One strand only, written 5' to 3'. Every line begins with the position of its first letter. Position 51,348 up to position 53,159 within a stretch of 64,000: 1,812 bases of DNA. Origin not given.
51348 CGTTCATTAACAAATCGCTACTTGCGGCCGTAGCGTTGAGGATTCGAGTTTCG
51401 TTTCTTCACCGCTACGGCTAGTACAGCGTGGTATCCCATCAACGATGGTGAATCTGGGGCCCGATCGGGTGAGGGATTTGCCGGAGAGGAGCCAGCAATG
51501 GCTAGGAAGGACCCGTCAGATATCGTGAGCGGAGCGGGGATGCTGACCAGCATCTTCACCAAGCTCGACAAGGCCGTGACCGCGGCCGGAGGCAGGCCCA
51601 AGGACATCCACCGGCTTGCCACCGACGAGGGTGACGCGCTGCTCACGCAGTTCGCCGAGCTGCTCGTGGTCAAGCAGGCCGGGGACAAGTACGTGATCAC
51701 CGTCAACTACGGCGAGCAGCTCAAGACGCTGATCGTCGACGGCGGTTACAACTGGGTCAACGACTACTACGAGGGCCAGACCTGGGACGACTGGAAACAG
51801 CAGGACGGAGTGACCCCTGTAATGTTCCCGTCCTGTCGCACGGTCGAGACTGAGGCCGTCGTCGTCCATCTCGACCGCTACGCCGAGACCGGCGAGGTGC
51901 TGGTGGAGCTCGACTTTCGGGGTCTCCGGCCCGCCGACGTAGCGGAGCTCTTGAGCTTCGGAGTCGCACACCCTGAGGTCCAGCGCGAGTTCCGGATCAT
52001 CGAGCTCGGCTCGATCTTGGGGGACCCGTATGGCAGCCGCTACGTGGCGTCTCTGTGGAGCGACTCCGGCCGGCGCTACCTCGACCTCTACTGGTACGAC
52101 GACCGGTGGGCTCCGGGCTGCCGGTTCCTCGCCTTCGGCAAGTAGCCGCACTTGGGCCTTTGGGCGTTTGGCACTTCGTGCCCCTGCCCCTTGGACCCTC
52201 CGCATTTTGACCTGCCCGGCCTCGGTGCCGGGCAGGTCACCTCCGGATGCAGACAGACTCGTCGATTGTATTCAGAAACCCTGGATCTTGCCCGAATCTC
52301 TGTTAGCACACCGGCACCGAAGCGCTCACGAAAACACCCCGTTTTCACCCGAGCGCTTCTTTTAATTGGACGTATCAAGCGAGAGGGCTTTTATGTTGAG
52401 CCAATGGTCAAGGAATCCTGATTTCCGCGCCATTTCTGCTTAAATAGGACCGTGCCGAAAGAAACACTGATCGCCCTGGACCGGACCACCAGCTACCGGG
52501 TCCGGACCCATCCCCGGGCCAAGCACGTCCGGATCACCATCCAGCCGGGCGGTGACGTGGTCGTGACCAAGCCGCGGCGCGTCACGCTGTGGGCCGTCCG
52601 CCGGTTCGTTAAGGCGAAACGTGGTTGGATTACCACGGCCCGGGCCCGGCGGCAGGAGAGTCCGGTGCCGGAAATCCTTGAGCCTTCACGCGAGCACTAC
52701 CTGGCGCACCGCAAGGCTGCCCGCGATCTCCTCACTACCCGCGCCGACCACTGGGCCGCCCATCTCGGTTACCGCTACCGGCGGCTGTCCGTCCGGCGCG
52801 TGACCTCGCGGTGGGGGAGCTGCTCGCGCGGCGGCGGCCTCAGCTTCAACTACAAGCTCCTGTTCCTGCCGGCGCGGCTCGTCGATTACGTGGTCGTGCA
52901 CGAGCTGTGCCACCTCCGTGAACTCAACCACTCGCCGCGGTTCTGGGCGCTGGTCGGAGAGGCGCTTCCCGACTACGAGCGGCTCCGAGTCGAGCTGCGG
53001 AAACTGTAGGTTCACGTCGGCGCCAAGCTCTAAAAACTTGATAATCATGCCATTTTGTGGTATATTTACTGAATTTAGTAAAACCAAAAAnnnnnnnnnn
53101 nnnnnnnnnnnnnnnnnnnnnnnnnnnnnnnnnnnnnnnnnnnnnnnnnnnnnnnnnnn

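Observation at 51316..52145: Two paralogous hypothetical genes (51498 and 60145) each preceded by a homologous structured leader with stem covariation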

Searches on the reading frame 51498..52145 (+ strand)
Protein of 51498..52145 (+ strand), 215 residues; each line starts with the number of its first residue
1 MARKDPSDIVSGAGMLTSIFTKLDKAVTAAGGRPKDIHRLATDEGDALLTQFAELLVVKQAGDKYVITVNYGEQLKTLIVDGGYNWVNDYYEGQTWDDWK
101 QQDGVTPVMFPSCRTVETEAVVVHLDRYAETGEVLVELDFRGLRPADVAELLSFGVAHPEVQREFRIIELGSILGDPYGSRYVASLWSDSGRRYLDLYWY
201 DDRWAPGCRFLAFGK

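Call 11: search_protein_families(library=pfam, proteins=[window:51498-52145:+], max_evalue=1)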
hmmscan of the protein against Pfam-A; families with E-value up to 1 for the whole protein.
window:51498-52145:+ (215 aa): 1 family
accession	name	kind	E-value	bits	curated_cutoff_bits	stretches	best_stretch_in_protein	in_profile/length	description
PF24232.1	DUF7445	-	0.24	12.1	27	1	10-47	49-86/142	Family of unknown function (DUF7445)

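Call 12: search_protein_families(library=phrogs, proteins=[window:51498-52145:+], max_evalue=1)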
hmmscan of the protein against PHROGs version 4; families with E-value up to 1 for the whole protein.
window:51498-52145:+ (215 aa): 1 family
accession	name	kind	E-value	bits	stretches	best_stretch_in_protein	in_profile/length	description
phrog_19648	-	tail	0.33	11.4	1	11-53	45-87/232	long tail fiber protein proximal connector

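Call 17: search_dna_similar(query=window:51498-52145:+, collection=phages, mode=protein, max_rows=30, max_evalue=0.001)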
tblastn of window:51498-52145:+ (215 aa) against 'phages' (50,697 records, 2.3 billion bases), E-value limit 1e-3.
No match.

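Call 20: find_homologous_proteins(query=window:51498-52145:+, max_evalue=0.001)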
Query window:51498-52145:+ (215 aa): 10 proteins with E <= 0.001 among 441 candidates.
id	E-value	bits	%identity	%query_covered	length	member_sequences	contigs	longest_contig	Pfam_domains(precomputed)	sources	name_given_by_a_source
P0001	3.6e-143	493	100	100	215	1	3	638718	-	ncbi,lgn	ncbi:MAG: hypothetical protein WD603_00025 [Patescibacteria group bacterium]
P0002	3.3e-101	356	75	100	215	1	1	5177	-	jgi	jgi:hypothetical protein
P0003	1.6e-80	288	65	100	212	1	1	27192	-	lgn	-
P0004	8.8e-77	276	63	99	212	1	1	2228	-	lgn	-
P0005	3.6e-62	228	66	74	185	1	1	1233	-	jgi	jgi:hypothetical protein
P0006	6.7e-41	158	45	99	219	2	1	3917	-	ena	-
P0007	2.5e-40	157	44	99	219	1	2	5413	-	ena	-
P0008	5.5e-30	123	40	100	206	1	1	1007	-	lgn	-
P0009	2.9e-22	98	43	70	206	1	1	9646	-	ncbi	-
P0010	2.3e-20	91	41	70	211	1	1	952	-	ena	-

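Call 23: find_encoding_contigs(protein=P0002, flank=5000, max_places=3)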
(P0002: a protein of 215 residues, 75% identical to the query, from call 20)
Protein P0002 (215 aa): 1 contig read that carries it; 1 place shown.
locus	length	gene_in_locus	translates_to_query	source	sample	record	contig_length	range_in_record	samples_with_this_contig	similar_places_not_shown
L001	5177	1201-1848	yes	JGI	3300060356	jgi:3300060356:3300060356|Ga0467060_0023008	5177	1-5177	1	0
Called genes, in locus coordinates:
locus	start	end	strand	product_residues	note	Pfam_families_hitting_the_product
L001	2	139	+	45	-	?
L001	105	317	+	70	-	-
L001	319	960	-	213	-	-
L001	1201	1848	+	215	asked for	-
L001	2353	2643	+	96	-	-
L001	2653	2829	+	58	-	-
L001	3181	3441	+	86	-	-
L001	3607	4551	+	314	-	PF01925:TauE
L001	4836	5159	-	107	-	PF05013:FGase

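Call 24: find_encoding_contigs(protein=P0003, flank=10000, max_places=3)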
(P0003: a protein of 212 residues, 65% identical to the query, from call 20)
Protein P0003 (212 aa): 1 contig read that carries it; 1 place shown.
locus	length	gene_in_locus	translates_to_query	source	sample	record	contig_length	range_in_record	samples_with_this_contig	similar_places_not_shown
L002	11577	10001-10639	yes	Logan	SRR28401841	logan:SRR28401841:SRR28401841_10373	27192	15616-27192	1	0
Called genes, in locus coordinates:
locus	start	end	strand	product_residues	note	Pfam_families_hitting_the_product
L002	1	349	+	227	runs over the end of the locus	-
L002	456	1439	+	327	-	PF01820:Dala_Dala_lig_N, PF02222:ATP-grasp, PF07478:Dala_Dala_lig_C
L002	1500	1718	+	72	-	-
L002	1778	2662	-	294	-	PF09992:NAGPA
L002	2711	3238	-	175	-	PF07963:N_methyl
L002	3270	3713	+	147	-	-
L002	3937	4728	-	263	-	-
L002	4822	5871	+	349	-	PF01594:AI-2E_transport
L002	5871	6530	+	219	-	PF00702:Hydrolase, PF13419:HAD_2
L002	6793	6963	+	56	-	-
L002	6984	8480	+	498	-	PF01844:HNH (weak), PF00270:DEAD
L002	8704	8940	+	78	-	-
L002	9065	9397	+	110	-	-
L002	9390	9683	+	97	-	-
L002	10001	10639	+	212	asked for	-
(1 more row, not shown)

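Call 25: find_encoding_contigs(protein=P0004, flank=5000, max_places=3)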
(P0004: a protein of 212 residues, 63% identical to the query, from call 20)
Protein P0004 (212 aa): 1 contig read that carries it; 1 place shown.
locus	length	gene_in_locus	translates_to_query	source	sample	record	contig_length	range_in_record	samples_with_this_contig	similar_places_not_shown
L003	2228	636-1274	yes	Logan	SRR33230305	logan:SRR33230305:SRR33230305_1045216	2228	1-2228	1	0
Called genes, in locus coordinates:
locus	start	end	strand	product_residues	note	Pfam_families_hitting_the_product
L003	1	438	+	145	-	?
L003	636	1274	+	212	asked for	-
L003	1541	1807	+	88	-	PF00312:Ribosomal_S15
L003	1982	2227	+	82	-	?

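Call 29: find_encoding_contigs(protein=P0006, flank=5000, max_places=3)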
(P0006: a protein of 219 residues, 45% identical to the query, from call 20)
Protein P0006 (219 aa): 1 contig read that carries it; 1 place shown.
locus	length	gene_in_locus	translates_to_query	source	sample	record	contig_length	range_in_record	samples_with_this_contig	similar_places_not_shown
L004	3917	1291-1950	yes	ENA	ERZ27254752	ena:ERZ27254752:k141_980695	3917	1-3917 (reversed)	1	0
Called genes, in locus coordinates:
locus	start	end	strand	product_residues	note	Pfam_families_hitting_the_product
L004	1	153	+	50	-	?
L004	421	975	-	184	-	-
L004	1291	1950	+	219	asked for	-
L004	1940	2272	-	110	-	PF22296:bAvd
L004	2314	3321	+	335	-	PF00078:RVT_1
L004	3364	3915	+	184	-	?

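Call 30: find_encoding_contigs(protein=P0007, flank=5000, max_places=3)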
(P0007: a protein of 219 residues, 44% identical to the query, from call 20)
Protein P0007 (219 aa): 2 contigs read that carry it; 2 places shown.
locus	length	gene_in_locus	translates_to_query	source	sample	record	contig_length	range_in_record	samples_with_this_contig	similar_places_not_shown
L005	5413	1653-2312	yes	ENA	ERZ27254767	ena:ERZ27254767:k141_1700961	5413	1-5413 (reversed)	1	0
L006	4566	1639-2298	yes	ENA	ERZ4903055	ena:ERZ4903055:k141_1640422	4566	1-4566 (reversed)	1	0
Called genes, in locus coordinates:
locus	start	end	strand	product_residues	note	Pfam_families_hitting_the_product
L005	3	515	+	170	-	?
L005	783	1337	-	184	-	-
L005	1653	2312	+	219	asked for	-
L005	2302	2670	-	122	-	PF22296:bAvd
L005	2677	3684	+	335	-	PF00078:RVT_1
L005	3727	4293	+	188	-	PF00406:ADK, PF13207:AAA_17, PF13671:AAA_33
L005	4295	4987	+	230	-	PF00406:ADK, PF13207:AAA_17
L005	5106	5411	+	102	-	?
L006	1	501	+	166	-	?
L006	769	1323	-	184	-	-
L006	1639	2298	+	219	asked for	-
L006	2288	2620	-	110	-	PF22296:bAvd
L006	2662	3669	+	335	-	PF00078:RVT_1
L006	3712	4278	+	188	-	PF00406:ADK, PF13207:AAA_17, PF13238:AAA_18 (faint), PF13671:AAA_33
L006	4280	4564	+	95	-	?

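Call 31: find_encoding_contigs(protein=P0009, flank=10000, max_places=3)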
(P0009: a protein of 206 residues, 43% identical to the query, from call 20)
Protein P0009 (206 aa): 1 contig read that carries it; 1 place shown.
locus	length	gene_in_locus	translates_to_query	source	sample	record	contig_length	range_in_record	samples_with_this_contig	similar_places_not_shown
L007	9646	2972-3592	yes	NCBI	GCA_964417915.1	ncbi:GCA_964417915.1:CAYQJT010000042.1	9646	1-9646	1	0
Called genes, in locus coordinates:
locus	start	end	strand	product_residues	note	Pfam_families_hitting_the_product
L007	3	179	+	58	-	?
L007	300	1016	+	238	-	-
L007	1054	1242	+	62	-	-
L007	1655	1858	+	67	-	-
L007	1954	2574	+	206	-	PF00588:SpoU_methylase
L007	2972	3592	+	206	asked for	-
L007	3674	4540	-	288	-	PF01149:Fapy_DNA_glyco, PF06831:H2TH, PF06827:zf-FPG_IleRS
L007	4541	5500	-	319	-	-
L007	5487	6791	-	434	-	PF08245:Mur_ligase_M, PF02875:Mur_ligase_C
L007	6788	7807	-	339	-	PF02388:FemAB, PF13480:Acetyltransf_6, PF02388:FemAB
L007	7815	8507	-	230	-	PF01330:RuvA_N, PF00633:HHH (faint), PF14520:HHH_5, PF07499:RuvA_C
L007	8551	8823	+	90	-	PF01649:Ribosomal_S20p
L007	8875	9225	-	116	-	-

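Call 41: find_related_loci(query=A2, collection=metagenome_contigs, flank=6000)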
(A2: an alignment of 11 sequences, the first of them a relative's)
Query A2 (215 aa) in metagenome_contigs; peptide patterns used: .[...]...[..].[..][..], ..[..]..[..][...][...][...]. (x = any residue, [..] = any of these).
387 stretches matched a pattern; 117 encode a relative of the query (tblastn E <= 1e-3); the best 80 are kept; 80 distinct loci.
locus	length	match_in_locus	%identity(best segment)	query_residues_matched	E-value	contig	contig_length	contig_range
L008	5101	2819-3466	38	5-215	7e-38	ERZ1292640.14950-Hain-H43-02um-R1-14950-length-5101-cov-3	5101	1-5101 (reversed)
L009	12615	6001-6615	37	1-215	2e-33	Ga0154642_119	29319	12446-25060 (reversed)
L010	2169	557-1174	34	3-215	2e-33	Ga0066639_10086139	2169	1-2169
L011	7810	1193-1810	34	1-215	5e-32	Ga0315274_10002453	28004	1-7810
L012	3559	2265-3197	43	63-215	1e-31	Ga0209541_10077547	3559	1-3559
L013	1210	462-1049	34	9-215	3e-32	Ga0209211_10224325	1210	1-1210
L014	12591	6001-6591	33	9-215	3e-31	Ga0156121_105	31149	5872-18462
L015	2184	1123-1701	36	20-215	7e-31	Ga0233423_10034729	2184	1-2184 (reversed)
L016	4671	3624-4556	43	63-215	2e-30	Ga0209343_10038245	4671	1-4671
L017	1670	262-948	37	1-215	2e-30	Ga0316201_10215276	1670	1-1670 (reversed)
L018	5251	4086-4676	33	9-215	3e-30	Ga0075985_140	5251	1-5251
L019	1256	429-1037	32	3-215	1e-30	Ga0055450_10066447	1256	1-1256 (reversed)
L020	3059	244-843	36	1-215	2e-29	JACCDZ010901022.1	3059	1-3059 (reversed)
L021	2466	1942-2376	39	58-215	2e-29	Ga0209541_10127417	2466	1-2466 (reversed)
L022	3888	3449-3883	39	58-215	2e-29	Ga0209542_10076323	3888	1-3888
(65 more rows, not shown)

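Call 62: find_related_loci(query=A2, collection=genome_contigs, flank=4000)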
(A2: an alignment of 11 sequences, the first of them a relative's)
Query A2 (215 aa) in genome_contigs; peptide patterns used: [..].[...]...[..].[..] (x = any residue, [..] = any of these).
42 stretches matched a pattern; 23 encode a relative of the query (tblastn E <= 1e-3); 23 distinct loci.
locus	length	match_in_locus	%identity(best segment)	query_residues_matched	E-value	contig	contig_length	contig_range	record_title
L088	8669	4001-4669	44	1-215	4e-50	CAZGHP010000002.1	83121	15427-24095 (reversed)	MAG TPA_asm: uncultured Candidatus Saccharibacteria bacterium isolate SRP136066_co1_225 genome assembly, contig: NODE_15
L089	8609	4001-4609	37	1-215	1e-35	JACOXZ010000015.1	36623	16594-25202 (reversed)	MAG: Candidatus Liptonbacteria bacterium isolate NC_groundwater_166_Ag_S-0.1um_47_12 S4_GD2017_2_S1_scaffold_4684, whole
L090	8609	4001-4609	35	4-215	2e-35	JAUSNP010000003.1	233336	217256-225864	MAG: Candidatus Moraniibacteriota bacterium isolate E19_metabat.bin.91 E19_k141_683413, whole genome shotgun sequence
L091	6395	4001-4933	43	63-215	6e-32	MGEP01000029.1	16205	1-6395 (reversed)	MAG: Candidatus Uhrbacteria bacterium RIFCSPLOWO2_02_FULL_48_12 rifcsplowo2_02_scaffold_22989, whole genome shotgun sequ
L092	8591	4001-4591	33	9-215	1e-31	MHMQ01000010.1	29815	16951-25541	MAG: Candidatus Niyogibacteria bacterium RIFCSPLOWO2_01_FULL_45_48 rifcsplowo2_01_scaffold_14552, whole genome shotgun s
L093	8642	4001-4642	36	1-215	6e-31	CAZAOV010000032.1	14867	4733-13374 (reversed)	MAG TPA_asm: uncultured Gammaproteobacteria bacterium isolate SRP141376_co3_225 genome assembly, contig: NODE_11026_leng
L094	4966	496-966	39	46-215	1e-27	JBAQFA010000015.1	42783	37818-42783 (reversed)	MAG: Candidatus Magasanikiibacteriota bacterium isolate MFD12003_ilm_asm_bin64 k127_195547, whole genome shotgun sequenc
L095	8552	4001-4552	34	16-215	1e-27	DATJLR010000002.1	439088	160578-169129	MAG TPA_asm: Candidatus Paceibacterota bacterium isolate SMAG_U14814 k141_1012015, whole genome shotgun sequence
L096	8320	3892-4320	40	57-212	1e-26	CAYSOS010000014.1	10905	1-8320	MAG TPA_asm: uncultured Candidatus Saccharibacteria bacterium isolate SRP273308_co1_214 genome assembly, contig: NODE_81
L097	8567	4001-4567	31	25-215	5e-26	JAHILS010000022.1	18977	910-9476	MAG: Patescibacteria group bacterium isolate KR13_N2.mb.36 KR13_N2.mb.36_k141_115635, whole genome shotgun sequence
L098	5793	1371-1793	39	65-215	8e-26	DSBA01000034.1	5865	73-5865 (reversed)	MAG TPA_asm: Candidatus Uhrbacteria bacterium isolate SpSt-1161 Ga0129302_1008925, whole genome shotgun sequence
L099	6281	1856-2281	36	61-215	2e-24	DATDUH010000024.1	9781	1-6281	MAG TPA_asm: Candidatus Paceibacterota bacterium isolate SMAG_U8053 k141_934618, whole genome shotgun sequence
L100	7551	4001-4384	38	65-204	8e-24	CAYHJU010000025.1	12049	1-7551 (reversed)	MAG TPA_asm: uncultured Candidatus Saccharibacteria bacterium isolate ERP119705_co13_682 genome assembly, contig: NODE_6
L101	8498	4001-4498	33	39-215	1e-23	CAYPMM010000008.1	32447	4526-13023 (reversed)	MAG TPA_asm: uncultured Candidatus Saccharibacteria bacterium isolate binchicken_co38_445 genome assembly, contig: NODE_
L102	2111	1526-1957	38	59-215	3e-23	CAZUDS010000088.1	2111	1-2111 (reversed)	MAG TPA_asm: uncultured Candidatus Saccharibacteria bacterium isolate binchicken_co247_5 genome assembly, contig: NODE_4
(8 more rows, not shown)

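Call 72: search_solved_structures(query=A2, max_evalue=10)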
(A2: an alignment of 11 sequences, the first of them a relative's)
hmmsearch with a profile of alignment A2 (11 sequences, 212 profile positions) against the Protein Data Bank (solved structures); distinct sequences matched with E-value up to 10: 3.
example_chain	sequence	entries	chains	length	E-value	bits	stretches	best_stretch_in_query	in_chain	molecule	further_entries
2x8w_A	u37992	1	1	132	0.27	13.9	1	140-167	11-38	METHYLGLYOXAL SYNTHASE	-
2xw6_A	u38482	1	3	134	0.27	13.9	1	140-167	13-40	METHYLGLYOXAL SYNTHASE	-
8skx_A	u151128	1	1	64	0.72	12.5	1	6-45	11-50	Miniprotein HHH_rd4_0518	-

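Call 82: predict_structure(alignment_id=A2)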
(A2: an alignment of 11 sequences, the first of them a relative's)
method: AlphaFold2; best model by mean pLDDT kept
length: 215 residues; sequences in the alignment: 11
mean_pLDDT: 81.5   pTM: 0.68
mean pLDDT of the five models: 81.5, 81.3, 80.6, 78.9, 76.6
residues with pLDDT >= 90: 62; 70-90: 119; 50-70: 26; < 50: 8
segments of 3 or more residues with pLDDT < 50: 1-8
pLDDT, mean of each block of 10 residues (from residue 1): 46 74 86 84 82 62 84 85 83 74 74 82 90 91 91 93 89 77 89 85 85 92
secondary structure, 60 per line:
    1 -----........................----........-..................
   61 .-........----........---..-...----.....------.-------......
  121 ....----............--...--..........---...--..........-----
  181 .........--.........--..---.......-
elements in order: H6-29 H34-41 H43-61 E63-70 H75-82 E115-124 H131-140 E143-145 H148-157 E166-175 E181-189 E192-200 E208-214

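Call 117: find_related_loci(query=A2, collection=viral_contigs, flank=3000)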
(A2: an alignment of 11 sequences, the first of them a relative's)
Query A2 (215 aa) in viral_contigs; peptide patterns used: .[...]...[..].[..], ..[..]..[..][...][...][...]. (x = any residue, [..] = any of these).
34 stretches matched a pattern; 1 encode a relative of the query (tblastn E <= 1e-3); 1 distinct loci.
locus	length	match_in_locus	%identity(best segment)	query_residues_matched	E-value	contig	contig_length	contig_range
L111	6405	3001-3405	34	64-215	2e-21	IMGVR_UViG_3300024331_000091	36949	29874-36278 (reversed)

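Call 127: search_protein_representatives(alignment_id=A2)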
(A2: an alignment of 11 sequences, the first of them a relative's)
Query: 11 sequences, 212 profile positions. Proteins with E-value up to 0.001 (for the whole library): 7283; up to 1e-10: 4529; up to 1e-30: 911. The best 150 are listed.
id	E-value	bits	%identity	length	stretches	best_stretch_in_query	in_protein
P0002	5.9e-99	346.1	-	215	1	1-209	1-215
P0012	1.2e-91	322.3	-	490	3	2-210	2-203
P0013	9.8e-91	319.3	-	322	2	58-209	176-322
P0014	2.7e-82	291.7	-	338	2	64-209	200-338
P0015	1.0e-75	270.2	-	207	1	1-209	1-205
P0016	1.0e-73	263.6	-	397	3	70-205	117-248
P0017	2.0e-73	262.7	-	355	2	27-209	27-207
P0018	6.5e-69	248.0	-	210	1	2-209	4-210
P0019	4.0e-65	235.6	-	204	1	1-209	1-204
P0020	3.0e-64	232.7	-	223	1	5-209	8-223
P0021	4.9e-64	232.0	-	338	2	61-209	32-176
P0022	6.9e-64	231.5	-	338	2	62-209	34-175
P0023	1.3e-63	230.6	-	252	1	1-209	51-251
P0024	1.9e-62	226.9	-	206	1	2-209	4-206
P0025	2.0e-62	226.8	-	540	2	57-209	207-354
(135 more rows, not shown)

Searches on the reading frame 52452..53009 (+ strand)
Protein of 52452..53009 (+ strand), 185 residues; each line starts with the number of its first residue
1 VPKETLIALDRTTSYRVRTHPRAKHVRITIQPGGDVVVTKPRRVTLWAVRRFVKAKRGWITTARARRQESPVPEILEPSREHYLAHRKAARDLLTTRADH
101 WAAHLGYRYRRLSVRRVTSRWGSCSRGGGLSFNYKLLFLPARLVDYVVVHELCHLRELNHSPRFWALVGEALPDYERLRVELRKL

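Call 18: search_protein_families(library=pfam, proteins=[window:52452-53009:+], max_evalue=0.01)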
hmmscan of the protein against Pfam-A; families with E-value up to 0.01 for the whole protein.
window:52452-53009:+ (185 aa): 2 families
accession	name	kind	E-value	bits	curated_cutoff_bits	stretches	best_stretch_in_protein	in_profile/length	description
PF01863.23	YgjP-like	-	1.9e-46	159.1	26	2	86-184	108-206/207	YgjP-like, metallopeptidase domain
PF08325.16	WLM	-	0.00098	19.7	26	1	136-179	75-118/190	WLM domain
